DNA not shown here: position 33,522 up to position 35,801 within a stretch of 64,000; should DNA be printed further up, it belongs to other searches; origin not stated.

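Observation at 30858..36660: Candidate non-canonical R-M/defence operon: C5 methyltransferase, MORC-like GHKL ATPase and two unknown proteins, all translationally coupled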

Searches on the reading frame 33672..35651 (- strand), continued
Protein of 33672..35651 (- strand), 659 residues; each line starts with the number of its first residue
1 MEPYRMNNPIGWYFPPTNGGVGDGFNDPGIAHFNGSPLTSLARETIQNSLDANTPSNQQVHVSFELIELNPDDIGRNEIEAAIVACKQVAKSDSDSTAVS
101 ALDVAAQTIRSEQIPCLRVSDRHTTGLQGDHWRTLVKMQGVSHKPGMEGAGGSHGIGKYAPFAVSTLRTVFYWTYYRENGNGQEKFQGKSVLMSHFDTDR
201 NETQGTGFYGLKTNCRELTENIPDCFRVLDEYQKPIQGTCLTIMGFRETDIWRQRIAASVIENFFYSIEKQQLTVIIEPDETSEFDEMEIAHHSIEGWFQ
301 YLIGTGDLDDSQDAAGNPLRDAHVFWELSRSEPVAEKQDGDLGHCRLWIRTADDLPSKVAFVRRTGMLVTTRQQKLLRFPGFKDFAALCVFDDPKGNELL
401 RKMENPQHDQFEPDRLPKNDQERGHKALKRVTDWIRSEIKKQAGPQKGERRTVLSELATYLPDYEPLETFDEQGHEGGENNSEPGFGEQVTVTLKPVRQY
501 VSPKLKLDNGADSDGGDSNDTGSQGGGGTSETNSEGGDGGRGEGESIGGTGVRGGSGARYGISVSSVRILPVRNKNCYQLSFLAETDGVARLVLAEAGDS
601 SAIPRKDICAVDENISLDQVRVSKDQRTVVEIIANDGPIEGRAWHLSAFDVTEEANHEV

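Call 61: get_annotated_region(hit=H19, flank=7000)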
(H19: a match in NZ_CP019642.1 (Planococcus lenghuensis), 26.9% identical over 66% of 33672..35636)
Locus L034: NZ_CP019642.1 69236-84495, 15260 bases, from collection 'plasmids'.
description: Planococcus lenghuensis strain Y42 plasmid unnamed2, complete sequence
organism: Planococcus lenghuensis (NCBI taxid 2213202)
taxonomy: Bacteria; Bacillota; Bacilli; Bacillales; Planococcaceae; Planococcus; Planococcus lenghuensis
host: -; source: whole organism,crude oil-contamination soil; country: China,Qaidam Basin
typing (MOB-suite, as given by PLSDB): mobilizable; relaxase MOBQ
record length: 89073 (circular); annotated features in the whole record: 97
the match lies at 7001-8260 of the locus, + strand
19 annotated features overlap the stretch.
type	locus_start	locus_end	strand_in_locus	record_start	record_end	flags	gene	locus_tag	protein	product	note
CDS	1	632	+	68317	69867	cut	-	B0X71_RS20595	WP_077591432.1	hypothetical protein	-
CDS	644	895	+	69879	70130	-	-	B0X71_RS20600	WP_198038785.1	AbrB/MazE/SpoVT family DNA-binding domain-containing protein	-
CDS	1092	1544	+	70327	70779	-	-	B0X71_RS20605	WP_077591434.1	hypothetical protein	-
CDS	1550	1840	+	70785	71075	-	-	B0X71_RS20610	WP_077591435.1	helix-turn-helix domain-containing protein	-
CDS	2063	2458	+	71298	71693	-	-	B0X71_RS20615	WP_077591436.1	hypothetical protein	-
CDS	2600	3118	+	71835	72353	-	-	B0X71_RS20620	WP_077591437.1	hypothetical protein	-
CDS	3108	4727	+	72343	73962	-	-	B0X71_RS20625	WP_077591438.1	AlwI family type II restriction endonuclease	-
CDS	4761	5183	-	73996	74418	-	-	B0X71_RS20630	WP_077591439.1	very short patch repair endonuclease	-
CDS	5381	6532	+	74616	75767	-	-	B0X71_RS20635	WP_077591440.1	DNA cytosine methyltransferase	-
CDS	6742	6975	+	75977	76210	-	-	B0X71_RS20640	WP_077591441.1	hypothetical protein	-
CDS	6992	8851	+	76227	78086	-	-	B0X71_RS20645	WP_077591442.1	hypothetical protein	-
CDS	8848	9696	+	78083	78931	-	-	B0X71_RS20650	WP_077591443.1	hypothetical protein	-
CDS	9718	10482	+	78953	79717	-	-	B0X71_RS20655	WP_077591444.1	DUF6339 family protein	-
CDS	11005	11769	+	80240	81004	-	-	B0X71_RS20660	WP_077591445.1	IclR family transcriptional regulator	GO:0006355 - regulation of DNA-templated transcription [Evidence IEA]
CDS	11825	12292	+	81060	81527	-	-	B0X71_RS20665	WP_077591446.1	RidA family protein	-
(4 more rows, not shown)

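Call 62: get_annotated_region(hit=H22, flank=7000)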
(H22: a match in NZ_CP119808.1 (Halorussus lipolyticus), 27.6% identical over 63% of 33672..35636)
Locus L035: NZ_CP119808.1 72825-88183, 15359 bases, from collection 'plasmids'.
description: Halorussus lipolyticus strain DT80 plasmid unnamed4, complete sequence
organism: Halorussus lipolyticus (NCBI taxid 3034024)
taxonomy: Archaea; Euryarchaeota; Halobacteria; Halobacteriales; Haladaptataceae; Halorussus; Halorussus lipolyticus
host: -; source: cell culture,coastal saline-alkali land; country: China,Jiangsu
typing (MOB-suite, as given by PLSDB): non-mobilizable; mating-pair formation MPF_T
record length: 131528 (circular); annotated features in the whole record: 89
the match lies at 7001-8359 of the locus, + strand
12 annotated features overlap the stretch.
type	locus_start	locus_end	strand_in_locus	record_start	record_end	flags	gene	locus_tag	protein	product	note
CDS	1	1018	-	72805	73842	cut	-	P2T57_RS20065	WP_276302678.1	hypothetical protein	-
CDS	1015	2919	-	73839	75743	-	-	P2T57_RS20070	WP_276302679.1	hypothetical protein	-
CDS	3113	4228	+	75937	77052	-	dcm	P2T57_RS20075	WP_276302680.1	DNA (cytosine-5-)-methyltransferase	GO:0006304 - DNA modification [Evidence IEA]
CDS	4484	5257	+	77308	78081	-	-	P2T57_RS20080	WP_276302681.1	hypothetical protein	-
CDS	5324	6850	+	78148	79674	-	-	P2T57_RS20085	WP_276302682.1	hypothetical protein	-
CDS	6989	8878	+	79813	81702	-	-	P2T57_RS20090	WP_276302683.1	hypothetical protein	-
CDS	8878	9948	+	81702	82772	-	-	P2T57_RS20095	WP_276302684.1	hypothetical protein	-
CDS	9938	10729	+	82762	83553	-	-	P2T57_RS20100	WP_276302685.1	DUF6339 family protein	-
CDS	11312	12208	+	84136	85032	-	-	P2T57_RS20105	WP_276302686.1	DNA-binding protein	-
CDS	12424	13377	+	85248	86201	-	-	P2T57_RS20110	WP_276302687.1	transcription initiation factor IIB family protein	-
CDS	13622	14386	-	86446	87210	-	-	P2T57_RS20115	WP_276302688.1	DUF4010 domain-containing protein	-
CDS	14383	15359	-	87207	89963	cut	-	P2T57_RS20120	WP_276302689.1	PEP/pyruvate-binding domain-containing protein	GO:0016310 - phosphorylation [Evidence IEA]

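Call 63: get_annotated_region(hit=H25, flank=7000)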
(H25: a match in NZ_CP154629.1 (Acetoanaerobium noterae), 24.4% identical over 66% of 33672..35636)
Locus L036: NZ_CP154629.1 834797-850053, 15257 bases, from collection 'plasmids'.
description: Acetoanaerobium noterae strain DSL2 plasmid pTPELB2, complete sequence
organism: Acetoanaerobium noterae (NCBI taxid 745369)
taxonomy: Bacteria; Bacillota; Clostridia; Peptostreptococcales; Filifactoraceae; Acetoanaerobium; Acetoanaerobium noterae
host: -; source: cell culture,Sludge of a digestion tower of a wastewater treatment plant; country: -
typing (MOB-suite, as given by PLSDB): non-mobilizable
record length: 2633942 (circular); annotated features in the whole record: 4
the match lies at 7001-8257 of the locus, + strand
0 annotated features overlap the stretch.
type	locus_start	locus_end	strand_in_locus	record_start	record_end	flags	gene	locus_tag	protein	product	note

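Call 68: search_protein_families(library=pfam, proteins=[L031:5989-7878:+, L033:6962-8926:+, L034:6992-8851:+, L035:6989-8878:+, L032:6983-8920:+, L029:5953-7920:+, L031:7868-8716:+, L033:8913-9776:+, L035:8878-9948:+, L031:5725-5955:+], max_evalue=1)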
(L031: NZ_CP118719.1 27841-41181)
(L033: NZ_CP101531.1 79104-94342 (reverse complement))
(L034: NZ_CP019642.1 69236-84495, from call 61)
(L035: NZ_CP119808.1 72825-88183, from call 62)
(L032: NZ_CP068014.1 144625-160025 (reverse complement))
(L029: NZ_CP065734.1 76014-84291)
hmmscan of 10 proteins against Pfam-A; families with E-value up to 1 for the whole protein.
L031:5989-7878:+ (629 aa): 2 families
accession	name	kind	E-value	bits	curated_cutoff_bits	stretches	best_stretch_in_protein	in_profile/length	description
PF05616.18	Neisseria_TspB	-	0.036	13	20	1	491-535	353-399/517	Neisseria meningitidis TspB protein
PF05887.16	Trypan_PARP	-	0.16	12.4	100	1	466-519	41-94/134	Procyclic acidic repetitive protein (PARP)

L033:6962-8926:+ (654 aa): 0 families

L034:6992-8851:+ (619 aa): 1 family
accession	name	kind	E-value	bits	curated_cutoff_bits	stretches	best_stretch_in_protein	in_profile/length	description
PF11467.13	LEDGF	-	0.12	12.5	26.3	0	397-419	37-59/120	Lens epithelium-derived growth factor (LEDGF)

L035:6989-8878:+ (629 aa): 0 families

L032:6983-8920:+ (645 aa): 0 families

L029:5953-7920:+ (655 aa): 1 family
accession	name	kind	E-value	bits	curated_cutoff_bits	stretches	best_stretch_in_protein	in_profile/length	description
PF10163.14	EnY2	-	0.61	10.9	27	1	76-112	46-81/83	Transcription factor e(y)2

L031:7868-8716:+ (282 aa): 1 family
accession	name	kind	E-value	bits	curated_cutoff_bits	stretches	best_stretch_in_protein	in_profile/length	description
PF19906.4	CGDB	-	0.17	12.2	27.6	1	44-94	5-54/112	C-glycoside deglycosidase beta subunit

L033:8913-9776:+ (287 aa): 0 families

L035:8878-9948:+ (356 aa): 1 family
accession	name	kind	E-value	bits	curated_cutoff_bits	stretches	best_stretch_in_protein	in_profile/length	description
PF11458.13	Mistic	-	0.16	12.5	26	1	291-321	14-43/74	Membrane-integrating protein Mistic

L031:5725-5955:+ (76 aa): 4 families
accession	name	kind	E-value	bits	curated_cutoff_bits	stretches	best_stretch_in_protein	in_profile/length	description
PF16888.10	YwqH-like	-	0.036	14.8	33.7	1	16-68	63-110/123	YwqH-like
PF07439.16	DUF1515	-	0.042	14.3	22.2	0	41-70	3-32/113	Protein of unknown function (DUF1515)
PF04363.17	DUF496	-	0.093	13.3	23.2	1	13-54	23-64/93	Protein of unknown function (DUF496)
PF20906.3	S-Me-THD_C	-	0.14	11.9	27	1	11-74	31-92/190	S-Me-THD-like, C-terminal domain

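Call 87: get_annotated_region(hit=H11, flank=7000)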
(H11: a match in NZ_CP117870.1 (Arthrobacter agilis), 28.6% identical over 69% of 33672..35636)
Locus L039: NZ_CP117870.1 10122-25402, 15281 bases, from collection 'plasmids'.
description: Arthrobacter agilis strain TMP24 plasmid pAAG24-152, complete sequence
organism: Arthrobacter agilis (NCBI taxid 37921)
taxonomy: Bacteria; Actinomycetota; Actinomycetes; Micrococcales; Micrococcaceae; Arthrobacter; Arthrobacter agilis
host: -; source: cell culture,Middle part of the water column of temporary meltwater pond; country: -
typing (MOB-suite, as given by PLSDB): mobilizable; relaxase MOBF
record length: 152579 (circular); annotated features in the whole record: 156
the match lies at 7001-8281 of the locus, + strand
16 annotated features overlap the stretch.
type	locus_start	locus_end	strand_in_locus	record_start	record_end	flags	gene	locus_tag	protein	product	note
CDS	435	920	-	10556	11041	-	-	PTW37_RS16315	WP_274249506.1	histone-like nucleoid-structuring protein Lsr2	-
CDS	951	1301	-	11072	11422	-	-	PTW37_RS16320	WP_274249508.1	Lsr2 family protein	-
CDS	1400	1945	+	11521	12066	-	-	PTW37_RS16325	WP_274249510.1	hypothetical protein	-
CDS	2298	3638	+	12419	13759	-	dcm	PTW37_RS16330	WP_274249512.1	DNA (cytosine-5-)-methyltransferase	GO:0006304 - DNA modification [Evidence IEA]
CDS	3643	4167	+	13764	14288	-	vsr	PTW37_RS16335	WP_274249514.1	DNA mismatch endonuclease Vsr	GO:0006298 - mismatch repair [Evidence IEA]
CDS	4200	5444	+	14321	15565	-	-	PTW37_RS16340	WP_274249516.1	type II restriction endonuclease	GO:0009307 - DNA restriction-modification system [Evidence IEA]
CDS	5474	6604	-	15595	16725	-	-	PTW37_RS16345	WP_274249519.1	DUF3320 domain-containing protein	-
CDS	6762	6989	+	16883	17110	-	-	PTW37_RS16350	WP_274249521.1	hypothetical protein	-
CDS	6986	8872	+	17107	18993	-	-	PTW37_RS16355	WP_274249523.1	hypothetical protein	-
CDS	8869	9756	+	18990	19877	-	-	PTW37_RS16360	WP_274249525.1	hypothetical protein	-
CDS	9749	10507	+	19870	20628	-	-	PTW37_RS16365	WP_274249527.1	DUF6339 family protein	-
CDS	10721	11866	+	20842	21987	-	-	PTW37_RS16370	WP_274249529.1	Shedu immune nuclease family protein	-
CDS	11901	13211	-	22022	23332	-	-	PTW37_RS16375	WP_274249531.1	ISL3 family transposase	-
CDS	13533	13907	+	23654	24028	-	-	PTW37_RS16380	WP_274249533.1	hypothetical protein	-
CDS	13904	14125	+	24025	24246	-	-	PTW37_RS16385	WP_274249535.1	hypothetical protein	-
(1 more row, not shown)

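Call 88: get_annotated_region(hit=H23, flank=7000)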
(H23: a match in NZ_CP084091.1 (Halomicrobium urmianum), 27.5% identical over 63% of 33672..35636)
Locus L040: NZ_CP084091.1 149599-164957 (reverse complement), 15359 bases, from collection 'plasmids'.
description: Halomicrobium urmianum strain IBRC-M: 10911 plasmid unnamed1, complete sequence
organism: Halomicrobium urmianum (NCBI taxid 1586233)
taxonomy: Archaea; Euryarchaeota; Halobacteria; Halobacteriales; Haloarculaceae; Halomicrobium; Halomicrobium urmianum
host: -; source: cell culture,salt lake; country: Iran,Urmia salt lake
typing (MOB-suite, as given by PLSDB): non-mobilizable; mating-pair formation MPF_T
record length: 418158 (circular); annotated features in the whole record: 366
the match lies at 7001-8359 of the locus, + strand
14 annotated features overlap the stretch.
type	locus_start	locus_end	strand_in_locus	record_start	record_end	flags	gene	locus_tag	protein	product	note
CDS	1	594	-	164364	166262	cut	-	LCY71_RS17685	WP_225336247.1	hypothetical protein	-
CDS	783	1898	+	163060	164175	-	-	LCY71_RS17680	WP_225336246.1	DNA cytosine methyltransferase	GO:0006304 - DNA modification [Evidence IEA]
CDS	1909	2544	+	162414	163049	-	-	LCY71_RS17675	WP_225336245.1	hypothetical protein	-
CDS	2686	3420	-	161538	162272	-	-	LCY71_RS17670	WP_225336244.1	hypothetical protein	-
CDS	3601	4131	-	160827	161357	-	-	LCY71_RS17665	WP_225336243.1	hypothetical protein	-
CDS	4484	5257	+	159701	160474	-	-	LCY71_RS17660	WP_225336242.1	hypothetical protein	-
CDS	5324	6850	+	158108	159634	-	-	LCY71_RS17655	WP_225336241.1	hypothetical protein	-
CDS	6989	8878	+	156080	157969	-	-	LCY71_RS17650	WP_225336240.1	hypothetical protein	-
CDS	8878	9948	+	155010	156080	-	-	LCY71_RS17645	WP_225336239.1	hypothetical protein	-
CDS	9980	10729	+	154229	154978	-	-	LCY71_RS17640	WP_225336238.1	DUF6339 family protein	-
CDS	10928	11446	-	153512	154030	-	-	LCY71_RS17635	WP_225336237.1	hypothetical protein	-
CDS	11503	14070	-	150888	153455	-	-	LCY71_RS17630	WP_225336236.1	DUF5906 domain-containing protein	-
CDS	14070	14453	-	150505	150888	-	-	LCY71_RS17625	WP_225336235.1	hypothetical protein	-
CDS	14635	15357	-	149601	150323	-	-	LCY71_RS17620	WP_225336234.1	hypothetical protein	-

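Call 101: search_protein_families(library=phrogs, proteins=[window:33672-35636:-, L031:5989-7878:+, L033:6962-8926:+], max_evalue=0.01)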
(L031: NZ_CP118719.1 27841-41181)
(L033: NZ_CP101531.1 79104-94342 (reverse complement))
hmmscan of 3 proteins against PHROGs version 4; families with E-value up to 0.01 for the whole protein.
window:33672-35636:- (654 aa): 0 families

L031:5989-7878:+ (629 aa): 0 families

L033:6962-8926:+ (654 aa): 0 families

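Call 111: search_protein_families(library=padloc, proteins=[L031:5725-5955:+, L030:5756-5986:+, L039:6762-6989:+, L035:4484-5257:+, L035:5324-6850:+, L035:8878-9948:+], max_evalue=0.01)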
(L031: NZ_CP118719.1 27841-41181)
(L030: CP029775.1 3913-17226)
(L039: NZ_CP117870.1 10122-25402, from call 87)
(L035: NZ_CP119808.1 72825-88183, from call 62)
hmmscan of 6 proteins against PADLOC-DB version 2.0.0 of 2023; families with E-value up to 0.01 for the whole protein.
L031:5725-5955:+ (76 aa): 0 families

L030:5756-5986:+ (76 aa): 0 families

L039:6762-6989:+ (75 aa): 0 families

L035:4484-5257:+ (257 aa): 0 families

L035:5324-6850:+ (508 aa): 0 families

L035:8878-9948:+ (356 aa): 0 families
